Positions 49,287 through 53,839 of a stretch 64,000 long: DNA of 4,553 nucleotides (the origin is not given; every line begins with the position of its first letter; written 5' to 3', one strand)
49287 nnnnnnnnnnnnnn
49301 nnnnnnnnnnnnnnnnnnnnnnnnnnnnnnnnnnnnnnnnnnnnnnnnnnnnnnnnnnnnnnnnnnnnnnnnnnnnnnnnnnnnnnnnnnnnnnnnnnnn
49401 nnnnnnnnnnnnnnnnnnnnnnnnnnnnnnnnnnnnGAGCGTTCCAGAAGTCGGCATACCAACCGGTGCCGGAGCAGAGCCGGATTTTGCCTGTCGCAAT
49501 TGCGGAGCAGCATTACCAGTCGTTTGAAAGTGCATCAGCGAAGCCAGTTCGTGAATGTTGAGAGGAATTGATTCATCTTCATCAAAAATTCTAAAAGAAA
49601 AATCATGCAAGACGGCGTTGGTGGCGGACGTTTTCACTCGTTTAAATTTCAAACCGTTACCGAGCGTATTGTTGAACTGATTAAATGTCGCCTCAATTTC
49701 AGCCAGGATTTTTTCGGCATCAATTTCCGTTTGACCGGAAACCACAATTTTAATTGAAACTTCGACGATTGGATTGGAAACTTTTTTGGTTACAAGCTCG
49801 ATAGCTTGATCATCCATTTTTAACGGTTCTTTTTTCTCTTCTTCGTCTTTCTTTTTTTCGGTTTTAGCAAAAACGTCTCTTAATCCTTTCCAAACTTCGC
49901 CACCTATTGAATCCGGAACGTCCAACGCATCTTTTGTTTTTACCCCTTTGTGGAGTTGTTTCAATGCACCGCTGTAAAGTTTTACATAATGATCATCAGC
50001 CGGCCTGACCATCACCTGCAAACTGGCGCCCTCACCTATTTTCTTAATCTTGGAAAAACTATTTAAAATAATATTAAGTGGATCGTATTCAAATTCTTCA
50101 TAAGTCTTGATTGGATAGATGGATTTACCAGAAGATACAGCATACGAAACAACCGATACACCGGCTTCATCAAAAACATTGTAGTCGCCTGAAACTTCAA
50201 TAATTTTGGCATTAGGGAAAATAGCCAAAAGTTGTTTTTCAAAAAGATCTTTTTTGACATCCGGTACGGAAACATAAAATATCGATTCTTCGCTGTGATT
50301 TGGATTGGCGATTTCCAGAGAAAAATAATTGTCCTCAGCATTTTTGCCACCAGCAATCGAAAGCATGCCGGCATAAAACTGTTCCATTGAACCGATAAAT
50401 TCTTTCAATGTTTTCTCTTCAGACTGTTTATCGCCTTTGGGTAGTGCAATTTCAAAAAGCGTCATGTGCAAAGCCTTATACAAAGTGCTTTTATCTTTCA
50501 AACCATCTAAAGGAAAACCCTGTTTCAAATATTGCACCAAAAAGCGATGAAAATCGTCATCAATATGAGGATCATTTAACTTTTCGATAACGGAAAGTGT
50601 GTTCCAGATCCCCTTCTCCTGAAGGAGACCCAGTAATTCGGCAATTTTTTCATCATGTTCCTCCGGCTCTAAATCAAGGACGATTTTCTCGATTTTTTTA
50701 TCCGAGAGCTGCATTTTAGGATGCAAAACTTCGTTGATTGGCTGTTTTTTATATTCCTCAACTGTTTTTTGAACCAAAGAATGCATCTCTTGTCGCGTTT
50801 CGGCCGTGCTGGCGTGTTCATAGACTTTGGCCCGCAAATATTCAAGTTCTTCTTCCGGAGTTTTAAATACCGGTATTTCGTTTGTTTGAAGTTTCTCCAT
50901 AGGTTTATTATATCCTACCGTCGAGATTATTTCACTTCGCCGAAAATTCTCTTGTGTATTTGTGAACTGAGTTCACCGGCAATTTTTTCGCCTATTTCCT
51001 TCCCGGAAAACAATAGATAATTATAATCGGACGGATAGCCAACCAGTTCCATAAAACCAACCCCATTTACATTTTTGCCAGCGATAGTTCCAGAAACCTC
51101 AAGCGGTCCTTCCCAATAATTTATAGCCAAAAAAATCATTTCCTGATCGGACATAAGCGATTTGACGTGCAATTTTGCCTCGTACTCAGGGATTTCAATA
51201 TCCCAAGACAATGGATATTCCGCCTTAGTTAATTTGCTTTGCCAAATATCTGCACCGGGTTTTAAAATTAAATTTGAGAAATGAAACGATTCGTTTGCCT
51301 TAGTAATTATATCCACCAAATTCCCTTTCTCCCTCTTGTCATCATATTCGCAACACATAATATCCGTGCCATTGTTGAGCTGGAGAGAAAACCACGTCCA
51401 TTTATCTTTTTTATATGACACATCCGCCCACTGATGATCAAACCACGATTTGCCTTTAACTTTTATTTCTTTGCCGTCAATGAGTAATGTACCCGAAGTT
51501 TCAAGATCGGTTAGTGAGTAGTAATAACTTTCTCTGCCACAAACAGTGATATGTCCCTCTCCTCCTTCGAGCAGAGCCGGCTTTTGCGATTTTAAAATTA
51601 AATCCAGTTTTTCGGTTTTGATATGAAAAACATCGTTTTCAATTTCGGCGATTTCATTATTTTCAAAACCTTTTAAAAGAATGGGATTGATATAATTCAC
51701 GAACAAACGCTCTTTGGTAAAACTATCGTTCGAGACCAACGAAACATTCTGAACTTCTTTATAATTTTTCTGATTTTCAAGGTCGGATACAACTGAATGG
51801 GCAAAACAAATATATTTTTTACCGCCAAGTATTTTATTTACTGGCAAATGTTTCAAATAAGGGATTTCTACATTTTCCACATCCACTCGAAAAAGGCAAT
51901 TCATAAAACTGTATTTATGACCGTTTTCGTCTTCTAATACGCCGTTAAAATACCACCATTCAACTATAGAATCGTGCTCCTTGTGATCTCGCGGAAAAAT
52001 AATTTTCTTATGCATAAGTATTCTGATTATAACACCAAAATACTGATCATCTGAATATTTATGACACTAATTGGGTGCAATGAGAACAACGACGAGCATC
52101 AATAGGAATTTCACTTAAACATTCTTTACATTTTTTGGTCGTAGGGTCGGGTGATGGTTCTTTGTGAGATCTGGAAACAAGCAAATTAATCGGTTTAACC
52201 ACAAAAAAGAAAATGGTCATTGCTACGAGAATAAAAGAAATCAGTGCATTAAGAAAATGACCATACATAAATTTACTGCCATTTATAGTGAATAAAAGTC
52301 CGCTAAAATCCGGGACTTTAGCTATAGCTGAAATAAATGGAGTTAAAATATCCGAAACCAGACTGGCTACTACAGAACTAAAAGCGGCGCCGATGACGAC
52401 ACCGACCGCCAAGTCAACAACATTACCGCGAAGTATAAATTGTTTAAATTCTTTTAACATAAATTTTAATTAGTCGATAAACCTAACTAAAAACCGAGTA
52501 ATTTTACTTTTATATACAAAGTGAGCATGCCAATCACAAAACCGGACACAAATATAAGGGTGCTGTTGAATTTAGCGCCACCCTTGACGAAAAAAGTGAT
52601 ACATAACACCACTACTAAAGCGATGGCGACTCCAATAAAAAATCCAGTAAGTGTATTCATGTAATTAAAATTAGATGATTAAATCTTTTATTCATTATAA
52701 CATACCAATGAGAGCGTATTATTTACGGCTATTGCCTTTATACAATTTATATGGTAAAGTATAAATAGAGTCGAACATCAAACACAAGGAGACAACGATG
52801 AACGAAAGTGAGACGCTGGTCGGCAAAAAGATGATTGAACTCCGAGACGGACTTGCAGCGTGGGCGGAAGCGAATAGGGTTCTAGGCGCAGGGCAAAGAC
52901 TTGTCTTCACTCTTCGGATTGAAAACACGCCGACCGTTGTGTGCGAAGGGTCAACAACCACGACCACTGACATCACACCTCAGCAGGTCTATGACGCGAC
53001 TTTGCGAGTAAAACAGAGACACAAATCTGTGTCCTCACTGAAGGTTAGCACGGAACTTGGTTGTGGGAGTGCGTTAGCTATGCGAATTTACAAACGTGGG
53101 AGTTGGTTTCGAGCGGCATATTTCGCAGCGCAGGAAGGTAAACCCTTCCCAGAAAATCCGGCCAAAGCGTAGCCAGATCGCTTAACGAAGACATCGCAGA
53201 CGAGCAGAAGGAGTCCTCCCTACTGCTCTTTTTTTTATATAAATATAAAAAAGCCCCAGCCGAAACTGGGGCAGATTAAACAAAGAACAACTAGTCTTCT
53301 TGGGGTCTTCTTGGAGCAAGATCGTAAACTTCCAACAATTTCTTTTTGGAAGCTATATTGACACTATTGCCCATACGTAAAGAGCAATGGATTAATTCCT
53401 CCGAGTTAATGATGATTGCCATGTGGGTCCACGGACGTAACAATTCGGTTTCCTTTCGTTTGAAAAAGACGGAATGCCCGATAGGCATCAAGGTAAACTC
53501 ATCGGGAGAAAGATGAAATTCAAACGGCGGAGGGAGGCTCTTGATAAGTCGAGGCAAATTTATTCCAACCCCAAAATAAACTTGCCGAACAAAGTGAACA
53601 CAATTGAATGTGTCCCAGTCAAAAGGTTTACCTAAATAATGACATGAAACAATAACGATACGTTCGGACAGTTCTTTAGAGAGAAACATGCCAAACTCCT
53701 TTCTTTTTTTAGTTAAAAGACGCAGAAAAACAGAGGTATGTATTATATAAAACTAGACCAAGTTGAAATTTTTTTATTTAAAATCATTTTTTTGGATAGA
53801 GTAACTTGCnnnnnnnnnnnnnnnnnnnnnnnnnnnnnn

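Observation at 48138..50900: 920-aa soluble protein ending in a VirD4/TrwB-type coupling-protein ATPase domain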

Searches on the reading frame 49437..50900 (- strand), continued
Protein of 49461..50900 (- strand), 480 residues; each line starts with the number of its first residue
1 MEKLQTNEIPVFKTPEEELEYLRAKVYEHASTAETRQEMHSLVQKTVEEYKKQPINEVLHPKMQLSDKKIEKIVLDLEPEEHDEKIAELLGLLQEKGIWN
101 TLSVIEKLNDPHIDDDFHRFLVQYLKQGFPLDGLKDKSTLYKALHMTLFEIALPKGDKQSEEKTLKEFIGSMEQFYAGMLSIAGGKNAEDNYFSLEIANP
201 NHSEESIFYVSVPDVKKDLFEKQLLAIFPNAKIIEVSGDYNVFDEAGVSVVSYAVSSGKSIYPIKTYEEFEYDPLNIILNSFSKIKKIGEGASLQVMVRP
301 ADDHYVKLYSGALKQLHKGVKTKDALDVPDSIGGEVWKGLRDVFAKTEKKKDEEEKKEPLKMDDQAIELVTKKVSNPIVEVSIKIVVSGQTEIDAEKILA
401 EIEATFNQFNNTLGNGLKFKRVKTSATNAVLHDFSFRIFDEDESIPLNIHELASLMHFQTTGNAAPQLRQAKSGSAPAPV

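Call 96: find_related_loci(query=A5, collection=metagenome_contigs, flank=10000)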
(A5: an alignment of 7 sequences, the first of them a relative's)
Query A5 (804 aa) in metagenome_contigs; peptide patterns used: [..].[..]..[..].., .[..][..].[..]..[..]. (x = any residue, [..] = any of these).
600 stretches matched a pattern (row limit reached: there are more); 585 encode a relative of the query (tblastn E <= 1e-3); the best 80 are kept; 80 distinct loci.
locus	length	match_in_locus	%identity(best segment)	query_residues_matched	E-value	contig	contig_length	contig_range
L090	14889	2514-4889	47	23-802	0e+0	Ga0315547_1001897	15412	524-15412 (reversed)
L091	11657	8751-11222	44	4-803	0e+0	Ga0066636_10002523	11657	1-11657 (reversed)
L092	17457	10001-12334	46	32-800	0e+0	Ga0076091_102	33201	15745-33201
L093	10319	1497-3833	45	20-802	0e+0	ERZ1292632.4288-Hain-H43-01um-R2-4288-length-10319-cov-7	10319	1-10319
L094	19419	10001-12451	44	2-800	0e+0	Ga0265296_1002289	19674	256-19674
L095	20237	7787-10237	43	1-800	0e+0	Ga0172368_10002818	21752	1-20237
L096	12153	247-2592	45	32-800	0e+0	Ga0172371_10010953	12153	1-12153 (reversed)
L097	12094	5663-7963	47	31-802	0e+0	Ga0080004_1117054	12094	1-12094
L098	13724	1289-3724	42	4-803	0e+0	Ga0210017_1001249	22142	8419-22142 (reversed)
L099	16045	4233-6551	44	20-801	0e+0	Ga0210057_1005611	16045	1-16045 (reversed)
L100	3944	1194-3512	47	33-801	0e+0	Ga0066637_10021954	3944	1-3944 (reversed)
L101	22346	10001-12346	45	31-801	0e+0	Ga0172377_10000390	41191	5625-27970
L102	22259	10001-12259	45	58-802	0e+0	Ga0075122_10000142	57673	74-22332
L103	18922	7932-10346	44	1-799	0e+0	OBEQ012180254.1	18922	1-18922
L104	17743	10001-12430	43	3-799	0e+0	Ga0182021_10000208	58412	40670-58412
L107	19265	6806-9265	42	4-799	0e+0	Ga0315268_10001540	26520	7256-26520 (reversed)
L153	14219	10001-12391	40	11-798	0e+0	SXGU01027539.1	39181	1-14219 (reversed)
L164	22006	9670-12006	41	6-786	0e+0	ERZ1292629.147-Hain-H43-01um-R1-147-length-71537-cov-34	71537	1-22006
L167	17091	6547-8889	41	5-795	0e+0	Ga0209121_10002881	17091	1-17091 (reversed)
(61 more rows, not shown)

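Call 102: search_protein_families(library=pfam, proteins=[L167:6127-6540:+, L153:12393-13010:+, L107:5823-6128:+, L164:6373-7686:+, L088:10558-12576:+], max_evalue=1)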
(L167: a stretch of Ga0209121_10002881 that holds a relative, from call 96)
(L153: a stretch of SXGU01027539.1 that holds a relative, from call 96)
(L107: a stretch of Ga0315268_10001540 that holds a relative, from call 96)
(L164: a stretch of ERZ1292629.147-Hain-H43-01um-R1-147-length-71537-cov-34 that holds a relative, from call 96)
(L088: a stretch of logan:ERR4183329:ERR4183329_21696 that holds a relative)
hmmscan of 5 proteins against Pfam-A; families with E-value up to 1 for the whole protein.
L167:6127-6540:+ (138 aa): 0 families

L153:12393-13010:+ (206 aa): 1 family
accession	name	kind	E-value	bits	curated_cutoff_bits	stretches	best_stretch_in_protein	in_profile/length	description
PF04138.20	GtrA_DPMS_TM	-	5.4e-20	72.2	26.1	1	75-204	1-117/117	GtrA/DPMS, transmembrane domain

L107:5823-6128:+ (102 aa): 1 family
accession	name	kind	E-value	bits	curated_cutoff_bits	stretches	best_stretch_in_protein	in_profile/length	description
PF18908.5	DUF5663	-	0.0013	19.7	23.7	1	12-93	1-83/84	Protein of unknown function (DUF5663)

L164:6373-7686:+ (438 aa): 2 families
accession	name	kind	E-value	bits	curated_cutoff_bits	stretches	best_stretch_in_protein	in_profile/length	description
PF13385.13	Laminin_G_3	-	1.4e-25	90.6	27.6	1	179-323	8-150/151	Concanavalin A-like lectin/glucanases superfamily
PF07963.17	N_methyl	-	0.00082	19.3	21.2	1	8-30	4-26/27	Prokaryotic N-terminal methylation motif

L088:10558-12576:+ (673 aa): 1 family
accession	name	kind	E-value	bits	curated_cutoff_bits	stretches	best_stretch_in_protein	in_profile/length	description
PF18895.5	T4SS_pilin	-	1.2e-05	25.8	26.6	1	214-272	10-67/71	Type IV secretion system pilin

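Call 123: fold_search(model_id=the predicted structure, library=pdb)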
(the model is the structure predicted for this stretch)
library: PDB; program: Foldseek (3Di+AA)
matches with E <= 10: 890; with E <= 0.001: 14
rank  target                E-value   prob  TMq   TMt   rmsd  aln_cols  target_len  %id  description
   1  7o42_E                4.9e-07  1.00  0.34  0.20   9.5       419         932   11  TrwK/VirB4unbound trimer of dimers complex (with Hcp1) from the R388 type IV secretion system determined by cryo-EM. (released 2022-06-22)
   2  7o42_A                7.2e-07  1.00  0.36  0.20   8.2       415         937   10  TrwK/VirB4unbound trimer of dimers complex (with Hcp1) from the R388 type IV secretion system determined by cryo-EM. (released 2022-06-22)
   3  7o43_A                2.8e-06  1.00  0.33  0.22   8.5       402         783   11  TrwK/VirB4unbound dimer complex from R388 type IV secretion system determined by cryo-EM. (released 2022-06-22)
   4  7o41_B                4.0e-06  1.00  0.33  0.24   9.7       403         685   10  Hexameric composite model of the Inner Membrane Complex (IMC) with the Arches from the fully-assembled R388 type IV se (released 2022-06-22)
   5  8rtd_O                2.0e-05  1.00  0.32  0.21  10.0       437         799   10  Stalk-Arches-IMC structure from the fully-assembled R388 type IV secretion system determined by cryo-EM. (released 2024-06-19)
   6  8rtb_B                2.1e-05  1.00  0.33  0.26   8.3       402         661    9  Extended inner membrane complex (IMC) protomer structure (TrwM/VirB3-TrwK/VirB4-TrwI/VirB6-TrwG/VirB8-TrwE/VirB10) fro (released 2024-06-19)
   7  8rtb_A                2.1e-05  1.00  0.30  0.22   9.5       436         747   10  Extended inner membrane complex (IMC) protomer structure (TrwM/VirB3-TrwK/VirB4-TrwI/VirB6-TrwG/VirB8-TrwE/VirB10) fro (released 2024-06-19)
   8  8rtd_T                2.1e-05  1.00  0.30  0.20   9.5       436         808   10  Stalk-Arches-IMC structure from the fully-assembled R388 type IV secretion system determined by cryo-EM. (released 2024-06-19)
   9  8rtd_g                2.3e-05  1.00  0.29  0.21  10.2       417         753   10  Stalk-Arches-IMC structure from the fully-assembled R388 type IV secretion system determined by cryo-EM. (released 2024-06-19)
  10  8rtd_h                2.9e-05  1.00  0.35  0.37   8.2       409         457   10  Stalk-Arches-IMC structure from the fully-assembled R388 type IV secretion system determined by cryo-EM. (released 2024-06-19)
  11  8rtd_V                3.4e-05  1.00  0.34  0.24   8.0       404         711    9  Stalk-Arches-IMC structure from the fully-assembled R388 type IV secretion system determined by cryo-EM. (released 2024-06-19)
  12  8rtd_P                4.2e-05  1.00  0.34  0.23   8.2       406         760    9  Stalk-Arches-IMC structure from the fully-assembled R388 type IV secretion system determined by cryo-EM. (released 2024-06-19)
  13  7o43_B                6.2e-05  1.00  0.34  0.23   9.3       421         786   10  TrwK/VirB4unbound dimer complex from R388 type IV secretion system determined by cryo-EM. (released 2022-06-22)
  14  7o41_A                1.5e-04  1.00  0.31  0.22   9.4       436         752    9  Hexameric composite model of the Inner Membrane Complex (IMC) with the Arches from the fully-assembled R388 type IV se (released 2022-06-22)
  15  4ud8_A                1.3e-02  0.69  0.20  0.20   9.7       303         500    8  AtBBE15 (released 2015-06-10)
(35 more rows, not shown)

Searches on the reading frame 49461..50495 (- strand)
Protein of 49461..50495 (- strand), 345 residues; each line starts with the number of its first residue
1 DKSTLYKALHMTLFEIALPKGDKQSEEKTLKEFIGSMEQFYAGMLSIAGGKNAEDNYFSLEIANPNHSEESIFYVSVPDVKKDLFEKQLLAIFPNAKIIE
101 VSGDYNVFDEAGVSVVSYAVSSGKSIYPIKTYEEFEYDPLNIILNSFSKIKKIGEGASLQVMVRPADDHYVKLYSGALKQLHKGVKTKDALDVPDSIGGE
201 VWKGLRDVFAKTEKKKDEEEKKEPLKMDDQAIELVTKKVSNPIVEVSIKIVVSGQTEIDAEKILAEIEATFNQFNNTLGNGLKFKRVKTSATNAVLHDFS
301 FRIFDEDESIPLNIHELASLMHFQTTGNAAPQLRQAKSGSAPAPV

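Call 112: search_dna_similar(query=window:49461-50495:-, collection=plasmids, mode=protein, max_evalue=0.01, max_rows=25)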
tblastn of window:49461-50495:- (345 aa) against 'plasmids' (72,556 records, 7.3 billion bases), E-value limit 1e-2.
No match.

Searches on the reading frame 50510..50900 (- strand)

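Call 102: search_protein_families(library=pfam, proteins=[window:50510-50900:-], max_evalue=1)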
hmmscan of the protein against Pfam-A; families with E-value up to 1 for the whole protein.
window:50510-50900:- (130 aa): 3 families
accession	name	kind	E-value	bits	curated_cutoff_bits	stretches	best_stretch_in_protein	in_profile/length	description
PF18213.6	SUB1_ProdP9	-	0.088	13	25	1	60-98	30-69/80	SUB1 protease Prodomain ProdP9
PF21124.2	VinK_C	-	0.089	13.7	27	0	84-118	8-35/62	VinK acyltransferase small domain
PF17545.7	DUF5461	-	0.17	12.7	25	1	52-118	3-68/93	Family of unknown function (DUF5461)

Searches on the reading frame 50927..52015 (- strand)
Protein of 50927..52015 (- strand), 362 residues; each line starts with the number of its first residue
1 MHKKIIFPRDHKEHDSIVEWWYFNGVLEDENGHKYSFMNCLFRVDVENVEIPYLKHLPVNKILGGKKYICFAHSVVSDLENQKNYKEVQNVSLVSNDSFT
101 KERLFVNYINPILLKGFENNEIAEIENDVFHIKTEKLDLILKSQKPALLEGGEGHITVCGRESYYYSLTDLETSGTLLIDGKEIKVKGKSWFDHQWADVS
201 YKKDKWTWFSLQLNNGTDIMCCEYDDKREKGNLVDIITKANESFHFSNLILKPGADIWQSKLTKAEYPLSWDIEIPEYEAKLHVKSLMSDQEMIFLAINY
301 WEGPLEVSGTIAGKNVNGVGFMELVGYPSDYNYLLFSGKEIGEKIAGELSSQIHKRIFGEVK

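Call 36: search_protein_families(library=pfam, proteins=[window:50927-52015:-], max_evalue=0.001)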
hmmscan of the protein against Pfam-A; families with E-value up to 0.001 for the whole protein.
window:50927-52015:- (362 aa): 2 families
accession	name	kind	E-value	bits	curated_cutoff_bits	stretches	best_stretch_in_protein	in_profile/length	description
PF07143.17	CrtC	-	4.9e-28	99.3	22.5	1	18-197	1-167/168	CrtC N-terminal lipocalin domain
PF17186.10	Lipocalin_9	-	2.5e-27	96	26.2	1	203-327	5-131/131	Lipocalin-like domain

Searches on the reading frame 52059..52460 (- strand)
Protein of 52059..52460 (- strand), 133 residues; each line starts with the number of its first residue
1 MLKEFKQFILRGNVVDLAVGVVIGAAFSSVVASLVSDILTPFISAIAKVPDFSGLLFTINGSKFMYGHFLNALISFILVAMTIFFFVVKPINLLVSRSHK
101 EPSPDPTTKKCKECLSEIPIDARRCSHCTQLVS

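Call 36: search_protein_families(library=pfam, proteins=[window:52059-52460:-], max_evalue=0.001)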
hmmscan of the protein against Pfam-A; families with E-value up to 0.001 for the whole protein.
window:52059-52460:- (133 aa): 2 families
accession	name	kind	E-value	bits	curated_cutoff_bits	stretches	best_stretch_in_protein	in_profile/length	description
PF01741.23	MscL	-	6.9e-38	130.2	27.4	1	1-118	1-118/123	Large-conductance mechanosensitive channel, MscL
PF10571.15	UPF0547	-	1.2e-05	25.8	29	1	109-128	1-20/26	Uncharacterised protein family UPF0547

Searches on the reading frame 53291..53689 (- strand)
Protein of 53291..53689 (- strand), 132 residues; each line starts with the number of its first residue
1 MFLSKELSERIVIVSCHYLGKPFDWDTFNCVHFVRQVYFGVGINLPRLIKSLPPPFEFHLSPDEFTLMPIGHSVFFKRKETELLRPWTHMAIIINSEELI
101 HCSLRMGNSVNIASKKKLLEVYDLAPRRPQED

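Call 36: search_protein_families(library=pfam, proteins=[window:53291-53689:-], max_evalue=0.001)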
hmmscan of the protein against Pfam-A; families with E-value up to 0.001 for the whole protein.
window:53291-53689:- (132 aa): 1 family
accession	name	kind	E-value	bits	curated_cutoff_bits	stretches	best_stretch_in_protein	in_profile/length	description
PF00877.26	NLPC_P60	-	0.00016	22.1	23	1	20-114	1-90/105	NlpC/P60 family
